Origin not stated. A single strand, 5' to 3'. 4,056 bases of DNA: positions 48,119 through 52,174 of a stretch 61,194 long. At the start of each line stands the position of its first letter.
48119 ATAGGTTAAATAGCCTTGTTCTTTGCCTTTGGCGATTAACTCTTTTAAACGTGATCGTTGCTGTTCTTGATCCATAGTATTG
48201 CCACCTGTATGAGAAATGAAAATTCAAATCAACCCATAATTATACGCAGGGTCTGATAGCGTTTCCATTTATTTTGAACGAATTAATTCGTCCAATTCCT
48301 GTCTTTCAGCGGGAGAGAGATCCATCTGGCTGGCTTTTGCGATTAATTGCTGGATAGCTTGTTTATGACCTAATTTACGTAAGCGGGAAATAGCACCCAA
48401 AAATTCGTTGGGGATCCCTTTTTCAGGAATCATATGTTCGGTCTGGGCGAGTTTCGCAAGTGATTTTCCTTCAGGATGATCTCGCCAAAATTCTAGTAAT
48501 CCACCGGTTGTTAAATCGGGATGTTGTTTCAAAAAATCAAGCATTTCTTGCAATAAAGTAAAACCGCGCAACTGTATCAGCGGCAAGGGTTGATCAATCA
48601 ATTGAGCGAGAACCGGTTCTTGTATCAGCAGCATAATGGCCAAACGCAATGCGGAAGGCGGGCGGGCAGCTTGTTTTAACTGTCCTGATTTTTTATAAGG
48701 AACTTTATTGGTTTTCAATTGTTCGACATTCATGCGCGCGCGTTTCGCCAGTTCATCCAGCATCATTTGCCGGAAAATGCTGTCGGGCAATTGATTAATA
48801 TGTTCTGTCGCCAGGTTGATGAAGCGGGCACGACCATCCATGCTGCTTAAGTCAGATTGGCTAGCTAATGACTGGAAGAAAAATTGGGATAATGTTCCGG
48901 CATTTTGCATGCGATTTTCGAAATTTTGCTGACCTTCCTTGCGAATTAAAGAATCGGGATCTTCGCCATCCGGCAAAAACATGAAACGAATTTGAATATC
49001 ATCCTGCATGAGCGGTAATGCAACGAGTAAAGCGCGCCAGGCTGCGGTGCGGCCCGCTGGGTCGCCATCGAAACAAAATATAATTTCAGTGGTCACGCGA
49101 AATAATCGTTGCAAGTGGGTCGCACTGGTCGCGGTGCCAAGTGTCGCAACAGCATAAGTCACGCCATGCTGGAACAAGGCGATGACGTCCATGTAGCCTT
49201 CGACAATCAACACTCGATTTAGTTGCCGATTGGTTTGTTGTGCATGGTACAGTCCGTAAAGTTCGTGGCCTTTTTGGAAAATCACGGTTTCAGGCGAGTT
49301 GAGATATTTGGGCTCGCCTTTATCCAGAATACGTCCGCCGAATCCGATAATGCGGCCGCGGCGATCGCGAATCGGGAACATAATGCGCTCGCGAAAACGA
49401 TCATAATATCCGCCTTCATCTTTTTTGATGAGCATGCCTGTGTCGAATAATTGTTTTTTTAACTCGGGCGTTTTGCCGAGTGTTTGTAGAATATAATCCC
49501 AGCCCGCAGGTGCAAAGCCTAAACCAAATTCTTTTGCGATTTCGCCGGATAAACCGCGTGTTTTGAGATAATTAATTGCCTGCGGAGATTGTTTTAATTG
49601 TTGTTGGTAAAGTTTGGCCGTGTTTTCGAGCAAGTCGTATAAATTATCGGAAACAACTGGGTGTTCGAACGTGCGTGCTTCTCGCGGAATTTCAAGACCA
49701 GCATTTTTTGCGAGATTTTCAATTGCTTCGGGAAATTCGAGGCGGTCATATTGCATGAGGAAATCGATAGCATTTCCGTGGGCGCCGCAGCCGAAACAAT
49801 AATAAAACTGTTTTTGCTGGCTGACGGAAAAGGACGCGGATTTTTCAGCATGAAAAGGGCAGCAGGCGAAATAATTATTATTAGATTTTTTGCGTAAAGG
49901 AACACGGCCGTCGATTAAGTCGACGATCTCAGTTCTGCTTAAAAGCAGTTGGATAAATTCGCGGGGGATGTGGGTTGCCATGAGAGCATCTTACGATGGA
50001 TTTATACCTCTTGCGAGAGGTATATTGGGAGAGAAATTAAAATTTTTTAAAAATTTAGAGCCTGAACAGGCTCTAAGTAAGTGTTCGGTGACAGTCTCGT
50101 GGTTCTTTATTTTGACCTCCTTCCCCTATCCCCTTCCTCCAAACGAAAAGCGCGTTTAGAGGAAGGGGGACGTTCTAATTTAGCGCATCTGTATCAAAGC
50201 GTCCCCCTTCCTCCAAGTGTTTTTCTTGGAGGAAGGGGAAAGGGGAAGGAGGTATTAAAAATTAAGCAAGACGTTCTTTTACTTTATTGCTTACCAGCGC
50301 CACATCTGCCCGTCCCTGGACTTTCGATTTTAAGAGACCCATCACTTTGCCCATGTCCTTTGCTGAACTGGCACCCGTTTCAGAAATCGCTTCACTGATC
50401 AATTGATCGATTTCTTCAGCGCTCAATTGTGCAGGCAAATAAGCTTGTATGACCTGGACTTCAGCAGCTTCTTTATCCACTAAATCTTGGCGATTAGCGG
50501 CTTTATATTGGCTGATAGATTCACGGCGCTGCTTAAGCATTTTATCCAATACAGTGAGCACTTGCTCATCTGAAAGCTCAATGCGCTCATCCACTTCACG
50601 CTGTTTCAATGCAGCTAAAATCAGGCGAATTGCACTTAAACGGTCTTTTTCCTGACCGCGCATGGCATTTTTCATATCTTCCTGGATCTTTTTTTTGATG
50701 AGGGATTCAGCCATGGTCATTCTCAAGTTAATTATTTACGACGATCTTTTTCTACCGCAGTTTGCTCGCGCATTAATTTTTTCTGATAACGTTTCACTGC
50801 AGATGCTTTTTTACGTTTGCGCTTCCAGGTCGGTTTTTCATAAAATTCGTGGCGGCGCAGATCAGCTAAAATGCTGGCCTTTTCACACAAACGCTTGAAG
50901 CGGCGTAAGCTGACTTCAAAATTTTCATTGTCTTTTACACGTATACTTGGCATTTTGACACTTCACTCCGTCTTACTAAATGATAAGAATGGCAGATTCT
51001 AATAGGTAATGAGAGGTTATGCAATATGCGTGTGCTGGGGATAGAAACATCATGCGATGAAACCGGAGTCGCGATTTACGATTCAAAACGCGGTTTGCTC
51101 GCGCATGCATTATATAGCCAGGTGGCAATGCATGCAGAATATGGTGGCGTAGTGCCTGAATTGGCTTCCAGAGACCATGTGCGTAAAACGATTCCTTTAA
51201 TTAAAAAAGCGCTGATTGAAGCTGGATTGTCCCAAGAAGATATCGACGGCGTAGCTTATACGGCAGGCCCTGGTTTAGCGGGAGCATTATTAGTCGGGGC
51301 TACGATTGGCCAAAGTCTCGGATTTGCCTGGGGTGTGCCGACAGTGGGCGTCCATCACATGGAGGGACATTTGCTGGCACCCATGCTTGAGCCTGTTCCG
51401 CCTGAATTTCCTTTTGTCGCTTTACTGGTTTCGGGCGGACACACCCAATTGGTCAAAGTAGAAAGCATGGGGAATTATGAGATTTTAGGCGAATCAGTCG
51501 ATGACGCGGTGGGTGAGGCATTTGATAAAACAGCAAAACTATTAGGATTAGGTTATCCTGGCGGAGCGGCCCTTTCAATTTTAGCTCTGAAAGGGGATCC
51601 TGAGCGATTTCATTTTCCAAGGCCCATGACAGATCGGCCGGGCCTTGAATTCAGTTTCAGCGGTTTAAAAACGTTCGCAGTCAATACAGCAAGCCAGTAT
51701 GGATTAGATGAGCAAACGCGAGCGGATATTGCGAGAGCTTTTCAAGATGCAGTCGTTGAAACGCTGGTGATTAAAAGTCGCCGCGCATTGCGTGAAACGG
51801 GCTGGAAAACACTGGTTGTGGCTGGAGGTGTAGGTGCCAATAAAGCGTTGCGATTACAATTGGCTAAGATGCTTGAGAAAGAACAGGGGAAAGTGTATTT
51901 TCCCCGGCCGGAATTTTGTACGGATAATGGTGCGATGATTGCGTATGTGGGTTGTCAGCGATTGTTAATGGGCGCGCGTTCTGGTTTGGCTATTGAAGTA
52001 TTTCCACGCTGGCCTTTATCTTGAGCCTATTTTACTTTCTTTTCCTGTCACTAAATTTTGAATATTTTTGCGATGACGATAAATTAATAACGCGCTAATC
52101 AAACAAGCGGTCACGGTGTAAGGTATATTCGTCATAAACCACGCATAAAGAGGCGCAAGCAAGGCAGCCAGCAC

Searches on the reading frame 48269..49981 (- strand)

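Call 105: search_protein_families(library=pfam, proteins=[window:48269-49981:-], max_evalue=0.00001)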
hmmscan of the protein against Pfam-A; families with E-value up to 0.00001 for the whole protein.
window:48269-49981:- (570 aa): 8 families
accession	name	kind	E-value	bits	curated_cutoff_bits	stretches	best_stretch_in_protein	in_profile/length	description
PF08275.17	DNAG_N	-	2.6e-43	147.6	26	1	125-247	2-127/128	DNA primase catalytic core, N-terminal domain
PF01807.25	Zn_ribbon_DnaG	-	8.4e-37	125.4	24.9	1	6-101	2-96/98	CHC2 zinc finger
PF08278.16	DnaG_DnaB_bind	-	1.6e-28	100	29.1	1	446-566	2-124/124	DNA primase DnaG DnaB-binding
PF13155.12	Toprim_2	-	9.1e-17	61.7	22.1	1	259-345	2-87/88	Toprim-like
PF13662.12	Toprim_4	-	1.8e-15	57.3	25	1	256-319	2-72/85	Toprim domain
PF10410.14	DnaB_bind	-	9.2e-15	55.1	20.6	1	365-419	1-55/56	DnaB-helicase binding domain of primase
PF01751.28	Toprim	-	3.8e-14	53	23.1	1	257-333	2-93/96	Toprim domain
PF13362.12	Toprim_3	-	4.2e-08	34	27.2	1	257-351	2-94/95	Toprim domain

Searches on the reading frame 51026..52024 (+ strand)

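Call 105: search_protein_families(library=pfam, proteins=[window:51026-52024:+], max_evalue=0.00001)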
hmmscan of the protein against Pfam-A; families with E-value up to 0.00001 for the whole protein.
window:51026-52024:+ (332 aa): 2 families
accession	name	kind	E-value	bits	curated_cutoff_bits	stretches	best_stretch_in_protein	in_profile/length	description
PF00814.31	TsaD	-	1.1e-96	324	24.8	1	24-307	2-264/264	tRNA N6-adenosine threonylcarbamoyltransferase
PF22521.2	HypF_C_2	-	3.7e-09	37.1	27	1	162-302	96-236/241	Carbamoyltransferase, Kae1-like Domain, second subdomain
